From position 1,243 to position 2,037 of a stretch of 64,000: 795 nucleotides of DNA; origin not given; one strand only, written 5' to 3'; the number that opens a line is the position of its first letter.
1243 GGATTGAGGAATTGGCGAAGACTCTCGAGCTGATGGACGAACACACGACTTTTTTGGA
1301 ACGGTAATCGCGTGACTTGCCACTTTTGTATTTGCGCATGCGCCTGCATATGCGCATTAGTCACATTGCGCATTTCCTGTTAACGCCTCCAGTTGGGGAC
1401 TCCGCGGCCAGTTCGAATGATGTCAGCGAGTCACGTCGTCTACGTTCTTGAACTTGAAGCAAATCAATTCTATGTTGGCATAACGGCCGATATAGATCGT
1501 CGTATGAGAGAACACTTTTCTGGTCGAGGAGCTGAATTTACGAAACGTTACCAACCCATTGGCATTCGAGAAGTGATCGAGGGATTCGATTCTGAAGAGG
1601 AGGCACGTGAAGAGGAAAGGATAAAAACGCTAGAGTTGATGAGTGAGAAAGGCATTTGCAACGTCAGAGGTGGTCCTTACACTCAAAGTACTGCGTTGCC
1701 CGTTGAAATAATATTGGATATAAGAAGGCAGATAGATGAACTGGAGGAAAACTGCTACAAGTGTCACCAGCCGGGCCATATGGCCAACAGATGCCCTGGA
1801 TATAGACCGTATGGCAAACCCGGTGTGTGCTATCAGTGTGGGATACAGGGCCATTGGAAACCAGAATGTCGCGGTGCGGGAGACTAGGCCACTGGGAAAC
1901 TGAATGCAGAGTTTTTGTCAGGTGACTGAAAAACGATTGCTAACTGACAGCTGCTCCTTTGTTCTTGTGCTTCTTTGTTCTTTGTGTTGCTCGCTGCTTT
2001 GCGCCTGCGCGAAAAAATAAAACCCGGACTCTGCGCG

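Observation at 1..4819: Tandem array of six intronless genes fusing an Slx1/YhbQ-type GIY-YIG nuclease domain to one to four CCHC retroviral-type zinc knuckles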

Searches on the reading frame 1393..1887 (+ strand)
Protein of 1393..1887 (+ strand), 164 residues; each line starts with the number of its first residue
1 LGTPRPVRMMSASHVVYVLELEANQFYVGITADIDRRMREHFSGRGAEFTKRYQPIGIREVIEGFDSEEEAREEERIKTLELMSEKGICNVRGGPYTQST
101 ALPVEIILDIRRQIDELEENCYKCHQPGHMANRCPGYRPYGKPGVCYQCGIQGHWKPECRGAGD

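Call 3: search_protein_families(library=pfam, proteins=[window:1393-1887:+], max_evalue=0.1)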
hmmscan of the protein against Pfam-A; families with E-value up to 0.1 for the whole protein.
window:1393-1887:+ (164 aa): 5 families
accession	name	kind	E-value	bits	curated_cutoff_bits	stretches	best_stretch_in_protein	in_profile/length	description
PF01541.30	GIY-YIG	-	2.1e-12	47.6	22.6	1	14-79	2-71/78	GIY-YIG catalytic domain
PF00098.28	zf-CCHC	-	4.7e-08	33.2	20.8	2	120-135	2-17/18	Zinc knuckle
PF13917.11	zf-CCHC_3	-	0.016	15.6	27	0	120-140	6-28/41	Zinc knuckle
PF10544.15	T5orf172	-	0.017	16.1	20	1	16-59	3-51/101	T5orf172 domain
PF14392.11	zf-CCHC_4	-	0.024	14.7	27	0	144-160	32-48/49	Zinc knuckle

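Call 5: find_homologous_proteins(query=window:1393-1887:+)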
Query window:1393-1887:+ (164 aa): 7 proteins with E <= 0.001 among 19 candidates.
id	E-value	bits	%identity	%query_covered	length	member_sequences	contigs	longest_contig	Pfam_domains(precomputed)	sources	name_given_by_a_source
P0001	7.2e-104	363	100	95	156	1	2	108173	PF01541.31,PF00098.29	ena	-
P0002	1.3e-23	101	44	73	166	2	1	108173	PF01541.31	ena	-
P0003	2.5e-19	87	34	91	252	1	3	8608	PF14787.12,PF00098.29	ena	-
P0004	4.9e-19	87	33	91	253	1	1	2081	PF14787.12,PF01541.31,PF00098.29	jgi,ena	jgi:predicted GIY-YIG superfamily endonuclease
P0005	6.6e-14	70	35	74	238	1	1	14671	PF14787.12,PF01541.31,PF00098.29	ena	-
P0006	7.3e-6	44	39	52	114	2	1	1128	PF01541.31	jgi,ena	-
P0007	2.0e-5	42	51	30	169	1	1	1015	PF01541.31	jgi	jgi:predicted GIY-YIG superfamily endonuclease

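Call 8: find_encoding_contigs(protein=P0001, flank=10000)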
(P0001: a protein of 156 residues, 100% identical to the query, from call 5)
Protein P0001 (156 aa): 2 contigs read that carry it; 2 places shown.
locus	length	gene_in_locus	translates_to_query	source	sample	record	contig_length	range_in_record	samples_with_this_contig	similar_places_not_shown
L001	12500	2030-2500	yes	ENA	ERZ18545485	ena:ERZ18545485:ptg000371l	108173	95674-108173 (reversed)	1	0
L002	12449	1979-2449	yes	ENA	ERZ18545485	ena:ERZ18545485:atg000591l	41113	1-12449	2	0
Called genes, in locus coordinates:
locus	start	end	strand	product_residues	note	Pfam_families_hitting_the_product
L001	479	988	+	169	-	PF01541:GIY-YIG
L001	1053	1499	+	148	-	PF01541:GIY-YIG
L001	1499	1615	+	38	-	-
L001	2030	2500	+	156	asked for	PF01541:GIY-YIG, PF00098:zf-CCHC (faint)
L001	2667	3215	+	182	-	PF14787:zf-CCHC_5 (weak)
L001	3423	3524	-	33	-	-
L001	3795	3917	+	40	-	-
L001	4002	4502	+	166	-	PF01541:GIY-YIG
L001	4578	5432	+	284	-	-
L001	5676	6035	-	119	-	-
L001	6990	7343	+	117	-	PF22788:COP9_hel_rpt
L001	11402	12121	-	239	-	PF24536:NXPE4_C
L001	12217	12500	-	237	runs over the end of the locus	-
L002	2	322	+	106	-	?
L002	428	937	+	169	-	PF01541:GIY-YIG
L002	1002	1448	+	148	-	PF01541:GIY-YIG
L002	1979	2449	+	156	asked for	PF01541:GIY-YIG, PF00098:zf-CCHC (faint)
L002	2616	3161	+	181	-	PF14787:zf-CCHC_5 (weak)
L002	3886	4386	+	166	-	PF01541:GIY-YIG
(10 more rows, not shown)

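Call 14: find_encoding_contigs(protein=P0005, flank=10000)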
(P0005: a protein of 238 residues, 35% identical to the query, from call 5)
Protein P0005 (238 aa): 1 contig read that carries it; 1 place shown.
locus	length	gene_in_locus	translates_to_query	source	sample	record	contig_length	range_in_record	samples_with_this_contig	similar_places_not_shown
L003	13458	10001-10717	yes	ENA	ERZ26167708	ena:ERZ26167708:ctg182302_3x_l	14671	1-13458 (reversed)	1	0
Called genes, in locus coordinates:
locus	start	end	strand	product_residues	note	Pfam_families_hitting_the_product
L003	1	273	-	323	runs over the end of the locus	PF01384:PHO4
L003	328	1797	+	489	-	PF00067:p450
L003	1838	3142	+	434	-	PF00009:GTP_EFTU, PF01926:MMR_HSR1 (faint), PF03144:GTP_EFTU_D2, PF03143:GTP_EFTU_D3, PF22594:GTP-eEF1A_C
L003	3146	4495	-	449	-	PF00464:SHMT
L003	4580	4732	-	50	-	-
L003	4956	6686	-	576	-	-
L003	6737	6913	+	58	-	-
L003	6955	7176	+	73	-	-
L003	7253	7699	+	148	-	PF01592:NifU_N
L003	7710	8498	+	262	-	PF00702:Hydrolase, PF13419:HAD_2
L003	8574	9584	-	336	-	-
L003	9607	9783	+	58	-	-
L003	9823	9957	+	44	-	-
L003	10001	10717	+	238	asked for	PF01541:GIY-YIG (weak), PF00098:zf-CCHC (weak), PF14787:zf-CCHC_5 (faint)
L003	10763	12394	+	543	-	-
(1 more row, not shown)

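Call 15: find_encoding_contigs(protein=P0003, flank=10000)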
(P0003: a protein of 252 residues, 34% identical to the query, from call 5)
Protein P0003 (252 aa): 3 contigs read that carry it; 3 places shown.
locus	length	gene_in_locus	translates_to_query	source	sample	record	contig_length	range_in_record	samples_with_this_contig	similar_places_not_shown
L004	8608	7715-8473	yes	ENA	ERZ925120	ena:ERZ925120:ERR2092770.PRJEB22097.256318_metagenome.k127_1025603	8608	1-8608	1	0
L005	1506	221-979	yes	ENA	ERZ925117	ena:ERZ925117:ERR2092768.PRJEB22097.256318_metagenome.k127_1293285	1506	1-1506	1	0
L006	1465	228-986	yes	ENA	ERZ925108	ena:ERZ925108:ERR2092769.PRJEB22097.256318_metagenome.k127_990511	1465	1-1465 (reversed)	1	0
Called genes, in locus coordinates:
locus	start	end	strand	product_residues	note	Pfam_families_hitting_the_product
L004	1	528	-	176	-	?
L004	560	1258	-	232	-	-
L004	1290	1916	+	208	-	PF05050:Methyltransf_21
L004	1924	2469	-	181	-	-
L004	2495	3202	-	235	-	-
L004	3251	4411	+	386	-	PF01755:Glyco_transf_25 (weak)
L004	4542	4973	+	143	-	-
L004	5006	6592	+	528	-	PF13522:GATase_6, PF12481:DUF3700 (weak), PF13537:GATase_7, PF00733:Asn_synthase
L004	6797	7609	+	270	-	-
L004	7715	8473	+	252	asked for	PF00098:zf-CCHC (weak), PF14787:zf-CCHC_5 (faint)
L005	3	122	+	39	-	?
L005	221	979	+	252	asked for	PF00098:zf-CCHC (weak), PF14787:zf-CCHC_5 (faint)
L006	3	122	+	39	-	?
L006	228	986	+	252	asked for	PF00098:zf-CCHC (weak), PF14787:zf-CCHC_5 (faint)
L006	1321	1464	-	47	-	?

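Call 30: find_homologous_proteins(query=A3, max_evalue=1e-10)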
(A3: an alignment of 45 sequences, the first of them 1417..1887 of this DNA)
Query A3 (45 sequences) (156 aa, profile of the alignment): 1635 proteins with E <= 1e-10 among 4918 candidates; the best 120 are listed.
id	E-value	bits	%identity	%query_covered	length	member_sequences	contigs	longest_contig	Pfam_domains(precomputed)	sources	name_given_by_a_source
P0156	8.1e-104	364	37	76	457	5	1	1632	PF14787.12,PF13696.12,PF01541.31,PF00098.29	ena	-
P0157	3.3e-73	264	30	94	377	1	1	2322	PF13917.12,PF27939.1,PF14787.12,PF13696.12,PF00098.29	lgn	-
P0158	5.8e-73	263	32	93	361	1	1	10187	PF13917.12,PF14787.12,PF01541.31,PF00098.29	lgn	-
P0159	1.7e-71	258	34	96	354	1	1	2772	PF13917.12,PF27939.1,PF14787.12,PF16641.11,PF13696.12,PF01541.31,PF00098.29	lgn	-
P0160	3.7e-71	257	35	97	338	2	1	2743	PF14787.12,PF01541.31,PF00098.29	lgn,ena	-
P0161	3.8e-71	257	30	95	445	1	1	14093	PF27939.1,PF14787.12,PF01541.31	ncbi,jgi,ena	jgi:hypothetical protein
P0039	4.5e-71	257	34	72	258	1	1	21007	PF01541.31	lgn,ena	-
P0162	6.6e-71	257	32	93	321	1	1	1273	PF13917.12,PF27939.1,PF14787.12,PF01541.31,PF00098.29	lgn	-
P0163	8.5e-70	253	34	100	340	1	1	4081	PF14787.12,PF01541.31,PF00098.29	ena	-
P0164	8.2e-69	250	40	54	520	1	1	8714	PF01541.31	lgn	-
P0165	1.0e-68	249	36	92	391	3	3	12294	PF27939.1,PF14787.12,PF01541.31,PF00098.29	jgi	jgi:predicted GIY-YIG superfamily endonuclease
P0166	1.1e-68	249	36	81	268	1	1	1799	PF14787.12,PF13696.12,PF01541.31,PF00098.29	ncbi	-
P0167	1.2e-68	249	31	92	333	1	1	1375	PF13917.12,PF14787.12,PF13696.12,PF01541.31,PF00098.29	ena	-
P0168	3.8e-68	247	33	93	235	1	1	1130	PF13917.12,PF14787.12,PF01541.31,PF00098.29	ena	-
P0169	5.3e-68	247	31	96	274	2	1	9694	PF14787.12,PF01541.31,PF00098.29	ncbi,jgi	-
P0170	9.3e-68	246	36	81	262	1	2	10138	PF14787.12,PF01541.31,PF00098.29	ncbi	-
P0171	1.8e-67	245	35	96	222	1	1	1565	PF27939.1,PF14787.12,PF13696.12,PF01541.31,PF00098.29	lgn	-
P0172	2.2e-67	245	33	93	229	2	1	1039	PF27939.1,PF14787.12,PF13696.12,PF01541.31,PF00098.29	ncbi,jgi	jgi:hypothetical protein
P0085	1.5e-66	242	34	92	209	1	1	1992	PF14787.12,PF13696.12,PF01541.31,PF00098.29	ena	-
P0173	1.8e-66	242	31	93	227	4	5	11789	PF14787.12,PF13696.12,PF01541.31,PF00098.29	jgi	-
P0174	1.8e-66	242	30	96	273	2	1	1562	PF13917.12,PF27939.1,PF14787.12,PF00098.29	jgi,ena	jgi:predicted GIY-YIG superfamily endonuclease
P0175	3.4e-66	241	34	93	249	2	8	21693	PF14787.12,PF01541.31,PF00098.29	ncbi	-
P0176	3.8e-66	241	29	96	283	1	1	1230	PF23447.2,PF14787.12,PF01541.31,PF00098.29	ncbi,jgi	jgi:hypothetical protein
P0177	4.6e-66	241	31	93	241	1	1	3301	PF13917.12,PF14787.12,PF01541.31,PF00098.29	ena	-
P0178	5.1e-66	241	33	95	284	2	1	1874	PF27939.1,PF14787.12,PF01541.31,PF00098.29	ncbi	-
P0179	6.2e-66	240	30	92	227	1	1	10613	PF14787.12,PF13696.12,PF01541.31,PF00098.29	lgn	-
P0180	8.0e-66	240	31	93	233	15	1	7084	PF14787.12,PF13696.12,PF01541.31,PF00098.29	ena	-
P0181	8.2e-66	240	31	93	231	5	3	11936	PF14787.12,PF13696.12,PF01541.31,PF00098.29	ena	-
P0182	9.0e-66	240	32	93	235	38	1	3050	PF14787.12,PF13696.12,PF01541.31,PF00098.29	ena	-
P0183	1.9e-65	239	30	92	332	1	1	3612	PF14787.12,PF01541.31,PF00098.29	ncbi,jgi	jgi:hypothetical protein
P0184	2.0e-65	239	30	96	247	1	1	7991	PF14787.12,PF01541.31,PF00098.29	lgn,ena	-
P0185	2.0e-65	239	31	93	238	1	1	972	PF14787.12,PF13696.12,PF01541.31,PF00098.29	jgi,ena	jgi:hypothetical protein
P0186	2.3e-65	238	32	92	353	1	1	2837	PF14787.12,PF01541.31,PF00098.29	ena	-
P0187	2.4e-65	238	33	100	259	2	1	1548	PF14787.12,PF01541.31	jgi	jgi:predicted GIY-YIG superfamily endonuclease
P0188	2.4e-65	238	32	96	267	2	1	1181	PF14787.12,PF01541.31,PF00098.29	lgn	-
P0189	3.6e-65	238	31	93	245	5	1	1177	PF14787.12,PF13696.12,PF01541.31,PF00098.29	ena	-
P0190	4.3e-65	238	27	92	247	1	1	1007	PF14787.12,PF13696.12,PF01541.31,PF00098.29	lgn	-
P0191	5.5e-65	237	31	93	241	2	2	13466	PF14787.12,PF01541.31,PF00098.29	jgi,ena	jgi:hypothetical protein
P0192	7.0e-65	237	37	76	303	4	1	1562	PF14787.12,PF01541.31,PF00098.29,PF14392.12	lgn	-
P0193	7.5e-65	237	30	92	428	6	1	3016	PF14787.12,PF01541.31,PF00098.29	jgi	-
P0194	8.3e-65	237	33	92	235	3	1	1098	PF14787.12,PF01541.31,PF00098.29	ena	-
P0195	9.5e-65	236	36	76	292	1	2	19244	PF23447.2,PF14787.12,PF01541.31,PF00098.29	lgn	-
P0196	1.2e-64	236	32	96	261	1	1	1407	PF14787.12,PF01541.31,PF00098.29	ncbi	-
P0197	1.4e-64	236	29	93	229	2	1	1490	PF14787.12,PF13696.12,PF01541.31,PF00098.29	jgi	jgi:hypothetical protein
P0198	1.9e-64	235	36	74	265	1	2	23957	PF14787.12,PF01541.31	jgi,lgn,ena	jgi:predicted GIY-YIG superfamily endonuclease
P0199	2.6e-64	235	31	92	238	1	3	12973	PF14787.12,PF01541.31,PF00098.29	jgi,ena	-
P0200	2.6e-64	235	30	93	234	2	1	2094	PF14787.12,PF13696.12,PF01541.31,PF00098.29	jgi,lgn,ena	jgi:hypothetical protein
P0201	3.4e-64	235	29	92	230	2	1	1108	PF14787.12,PF01541.31,PF00098.29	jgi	-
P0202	3.7e-64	234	35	96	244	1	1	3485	PF14787.12,PF01541.31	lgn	-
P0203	4.1e-64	234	30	93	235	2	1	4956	PF14787.12,PF13696.12,PF01541.31,PF00098.29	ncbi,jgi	jgi:hypothetical protein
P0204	4.3e-64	234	30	93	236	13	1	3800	PF14787.12,PF13696.12,PF01541.31,PF00098.29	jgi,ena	-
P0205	4.3e-64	234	31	93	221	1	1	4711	PF14787.12,PF13696.12,PF01541.31,PF00098.29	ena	-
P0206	4.8e-64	234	35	77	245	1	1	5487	PF14787.12,PF01541.31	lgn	-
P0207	6.2e-64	234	32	93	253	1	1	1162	PF13917.12,PF27939.1,PF14787.12,PF13696.12,PF01541.31,PF00098.29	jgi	-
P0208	6.7e-64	234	32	92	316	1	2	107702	PF14787.12,PF01541.31,PF00098.29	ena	-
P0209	7.8e-64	233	29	93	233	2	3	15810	PF14787.12,PF13696.12,PF01541.31,PF00098.29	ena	-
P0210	8.0e-64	233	34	96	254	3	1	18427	PF14787.12,PF01541.31,PF00098.29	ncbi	-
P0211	1.1e-63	233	31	92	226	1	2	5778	PF14787.12,PF01541.31,PF00098.29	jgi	jgi:hypothetical protein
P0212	1.6e-63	232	38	78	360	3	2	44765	PF14787.12,PF01541.31,PF00098.29,PF13912.13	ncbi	-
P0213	1.7e-63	232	31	92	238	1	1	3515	PF14787.12,PF01541.31,PF00098.29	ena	-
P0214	1.8e-63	232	38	76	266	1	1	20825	PF14787.12,PF01541.31,PF00098.29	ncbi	-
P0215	1.8e-63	232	33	77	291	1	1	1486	PF14787.12,PF01541.31,PF00098.29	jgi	jgi:hypothetical protein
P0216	2.0e-63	232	34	97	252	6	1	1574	PF14787.12,PF01541.31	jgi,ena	-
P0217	3.1e-63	231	35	81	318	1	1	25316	PF13917.12,PF13696.12,PF01541.31,PF00098.29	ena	-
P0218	4.2e-63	231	30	95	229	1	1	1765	PF14787.12,PF01541.31,PF00098.29,PF14392.12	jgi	jgi:hypothetical protein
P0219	4.4e-63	231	32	93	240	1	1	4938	PF14787.12,PF01541.31,PF00098.29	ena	-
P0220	5.6e-63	231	29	93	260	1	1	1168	PF14787.12,PF01541.31,PF00098.29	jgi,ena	jgi:hypothetical protein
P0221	7.1e-63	230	32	93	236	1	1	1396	PF14787.12,PF01541.31,PF00098.29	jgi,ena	jgi:hypothetical protein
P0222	7.1e-63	230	34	77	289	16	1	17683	PF27939.1,PF14787.12,PF01541.31,PF00098.29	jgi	jgi:hypothetical protein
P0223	8.0e-63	230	38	75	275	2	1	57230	PF14787.12,PF01541.31,PF00098.29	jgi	jgi:hypothetical protein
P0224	8.7e-63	230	36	78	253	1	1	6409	PF14787.12,PF01541.31,PF00098.29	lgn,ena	-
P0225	1.1e-62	230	28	92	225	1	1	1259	PF01541.31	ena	-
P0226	1.2e-62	230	31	93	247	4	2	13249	PF27939.1,PF14787.12,PF13696.12,PF01541.31,PF00098.29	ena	-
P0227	1.3e-62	229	31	92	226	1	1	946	PF14787.12,PF01541.31,PF00098.29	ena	-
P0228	1.7e-62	229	33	96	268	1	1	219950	PF27939.1,PF14787.12,PF13696.12,PF01541.31,PF00098.29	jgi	jgi:hypothetical protein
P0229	2.1e-62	229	36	96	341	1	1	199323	PF27939.1,PF14787.12,PF01541.31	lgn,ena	-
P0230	2.2e-62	229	36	77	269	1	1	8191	PF14787.12,PF01541.31,PF00098.29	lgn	-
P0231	2.2e-62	229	35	77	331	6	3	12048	PF14787.12,PF01541.31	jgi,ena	-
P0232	3.7e-62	228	33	78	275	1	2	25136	PF14787.12,PF01541.31,PF00098.29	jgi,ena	jgi:cellular nucleic acid-binding protein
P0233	4.0e-62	228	30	92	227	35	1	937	PF14787.12,PF01541.31,PF00098.29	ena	-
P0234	4.5e-62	228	31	93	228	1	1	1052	PF14787.12,PF01541.31,PF00098.29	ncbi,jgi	jgi:hypothetical protein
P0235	5.4e-62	227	32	94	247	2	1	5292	PF13917.12,PF14787.12,PF01541.31,PF00098.29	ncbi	-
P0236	5.5e-62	227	34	92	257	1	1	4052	PF01541.31,PF00098.29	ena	-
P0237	5.8e-62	227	37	76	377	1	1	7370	PF14787.12,PF01541.31,PF00098.29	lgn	-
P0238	6.1e-62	227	31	96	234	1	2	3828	PF13917.12,PF27939.1,PF14787.12,PF13696.12,PF01541.31,PF00098.29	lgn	-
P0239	8.4e-62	227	30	92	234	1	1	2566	PF14787.12,PF01541.31,PF00098.29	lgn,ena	-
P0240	8.6e-62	227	35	77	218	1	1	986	PF14787.12,PF01541.31,PF00098.29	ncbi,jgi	jgi:predicted GIY-YIG superfamily endonuclease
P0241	9.0e-62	227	39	76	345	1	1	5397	PF14787.12,PF01541.31,PF00098.29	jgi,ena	jgi:hypothetical protein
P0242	9.7e-62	227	29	93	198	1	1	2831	PF14787.12,PF01541.31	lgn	-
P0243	9.8e-62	227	31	92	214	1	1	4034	PF01541.31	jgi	-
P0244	1.0e-61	227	32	94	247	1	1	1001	PF01541.31,PF00098.29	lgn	-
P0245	1.3e-61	226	31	92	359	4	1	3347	PF14787.12,PF01541.31,PF00098.29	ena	-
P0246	1.5e-61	226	29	94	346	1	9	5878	PF01541.31,PF00098.29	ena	-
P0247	1.6e-61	226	31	92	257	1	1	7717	PF14787.12,PF01541.31,PF00098.29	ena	-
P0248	1.7e-61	226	32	93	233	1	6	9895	PF14787.12,PF01541.31,PF00098.29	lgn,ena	-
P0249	2.3e-61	225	31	94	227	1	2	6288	PF27939.1,PF14787.12,PF13696.12,PF01541.31,PF00098.29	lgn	-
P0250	2.6e-61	225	33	78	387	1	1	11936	PF01541.31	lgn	-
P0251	2.8e-61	225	28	92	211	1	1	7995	PF14787.12,PF01541.31,PF00098.29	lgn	-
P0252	2.9e-61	225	36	92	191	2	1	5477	PF27939.1,PF14787.12,PF01541.31,PF00098.29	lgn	-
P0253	3.2e-61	225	31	78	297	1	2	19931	PF14787.12,PF01541.31,PF00098.29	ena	-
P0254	3.6e-61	225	35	96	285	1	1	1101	PF14787.12,PF01541.31,PF00098.29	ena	-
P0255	3.8e-61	225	31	93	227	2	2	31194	PF14787.12,PF01541.31,PF00098.29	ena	-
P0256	4.1e-61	225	36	81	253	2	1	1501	PF14787.12,PF01541.31,PF00098.29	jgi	jgi:GIY-YIG catalytic domain-containing protein/zinc knuckle protein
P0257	4.1e-61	225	34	96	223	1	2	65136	PF13917.12,PF14787.12,PF01541.31,PF00098.29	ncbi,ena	-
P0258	4.4e-61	224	32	96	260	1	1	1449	PF14787.12,PF01541.31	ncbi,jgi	jgi:hypothetical protein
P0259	4.8e-61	224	35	96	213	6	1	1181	PF14787.12,PF01541.31,PF00098.29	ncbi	-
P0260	5.5e-61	224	34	76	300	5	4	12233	PF14787.12,PF01541.31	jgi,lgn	-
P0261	5.5e-61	224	35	93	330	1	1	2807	PF15288.12,PF01541.31,PF00098.29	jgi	-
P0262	6.6e-61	224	34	93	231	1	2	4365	PF14787.12,PF01541.31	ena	-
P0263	7.4e-61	224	35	76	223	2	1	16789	PF01541.31,PF00098.29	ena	-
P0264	7.8e-61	224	33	77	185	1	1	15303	PF14787.12,PF01541.31,PF00098.29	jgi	jgi:predicted GIY-YIG superfamily endonuclease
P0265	8.3e-61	224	38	79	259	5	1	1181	PF14787.12,PF13696.12,PF01541.31,PF00098.29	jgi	-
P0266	8.7e-61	223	30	92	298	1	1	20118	PF14787.12,PF01541.31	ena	-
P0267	1.0e-60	223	34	76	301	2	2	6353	PF14787.12,PF01541.31,PF00098.29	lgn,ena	-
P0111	1.2e-60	223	34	80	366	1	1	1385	PF01541.31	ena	-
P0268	1.4e-60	223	35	92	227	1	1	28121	PF13917.12,PF01541.31,PF00098.29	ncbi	-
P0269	1.5e-60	223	34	76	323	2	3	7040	PF13917.12,PF14787.12,PF01541.31,PF00098.29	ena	-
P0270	1.8e-60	222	34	77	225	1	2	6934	PF14787.12,PF01541.31,PF00098.29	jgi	-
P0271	1.8e-60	222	35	76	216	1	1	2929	PF14787.12,PF01541.31,PF00098.29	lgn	-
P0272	2.1e-60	222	39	78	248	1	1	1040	PF27939.1,PF14787.12,PF01541.31,PF00098.29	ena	-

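Call 31: list_cluster_members(proteins=[P0212, P0257, P0214, P0210, P0175, P0170, P0268, P0161, P0169, P0166])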
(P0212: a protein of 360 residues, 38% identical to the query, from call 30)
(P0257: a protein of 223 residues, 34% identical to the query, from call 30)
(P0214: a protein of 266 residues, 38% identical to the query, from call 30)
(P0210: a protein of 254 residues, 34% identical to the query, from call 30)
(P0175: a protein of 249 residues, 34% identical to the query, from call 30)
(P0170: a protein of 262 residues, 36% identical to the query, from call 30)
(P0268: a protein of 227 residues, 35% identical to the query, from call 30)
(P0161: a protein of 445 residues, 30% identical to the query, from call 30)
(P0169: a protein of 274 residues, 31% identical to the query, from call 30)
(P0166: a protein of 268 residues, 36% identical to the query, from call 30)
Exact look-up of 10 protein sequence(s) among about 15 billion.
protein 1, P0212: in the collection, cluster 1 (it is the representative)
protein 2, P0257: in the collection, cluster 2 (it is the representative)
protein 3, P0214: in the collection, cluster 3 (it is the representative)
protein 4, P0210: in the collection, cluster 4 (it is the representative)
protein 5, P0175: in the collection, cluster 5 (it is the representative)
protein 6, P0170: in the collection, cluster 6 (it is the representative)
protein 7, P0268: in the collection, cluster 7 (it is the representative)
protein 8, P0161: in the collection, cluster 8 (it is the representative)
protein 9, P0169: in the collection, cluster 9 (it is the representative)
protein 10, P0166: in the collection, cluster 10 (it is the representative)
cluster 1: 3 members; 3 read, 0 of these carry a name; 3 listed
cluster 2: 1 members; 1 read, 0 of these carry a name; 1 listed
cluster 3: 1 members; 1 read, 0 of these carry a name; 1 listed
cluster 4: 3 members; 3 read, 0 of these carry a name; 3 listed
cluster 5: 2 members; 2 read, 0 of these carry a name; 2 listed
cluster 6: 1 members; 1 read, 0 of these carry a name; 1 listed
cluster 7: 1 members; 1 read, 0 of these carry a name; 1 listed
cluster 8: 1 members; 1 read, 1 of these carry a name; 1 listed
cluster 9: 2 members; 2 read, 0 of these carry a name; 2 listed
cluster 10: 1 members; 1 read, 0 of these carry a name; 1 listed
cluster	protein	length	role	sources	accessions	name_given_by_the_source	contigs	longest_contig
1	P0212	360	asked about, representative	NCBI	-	-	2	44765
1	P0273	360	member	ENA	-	-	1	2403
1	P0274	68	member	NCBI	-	-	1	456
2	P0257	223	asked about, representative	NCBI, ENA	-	-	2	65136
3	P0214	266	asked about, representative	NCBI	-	-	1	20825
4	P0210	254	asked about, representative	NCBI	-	-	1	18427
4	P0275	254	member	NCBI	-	-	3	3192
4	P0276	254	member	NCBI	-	-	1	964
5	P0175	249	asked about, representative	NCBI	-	-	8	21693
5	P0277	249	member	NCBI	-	-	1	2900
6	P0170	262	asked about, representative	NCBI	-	-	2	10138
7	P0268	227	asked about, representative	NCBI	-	-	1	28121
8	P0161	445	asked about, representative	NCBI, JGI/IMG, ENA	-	hypothetical protein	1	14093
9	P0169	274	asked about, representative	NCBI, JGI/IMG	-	-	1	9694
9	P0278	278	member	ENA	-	-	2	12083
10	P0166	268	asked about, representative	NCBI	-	-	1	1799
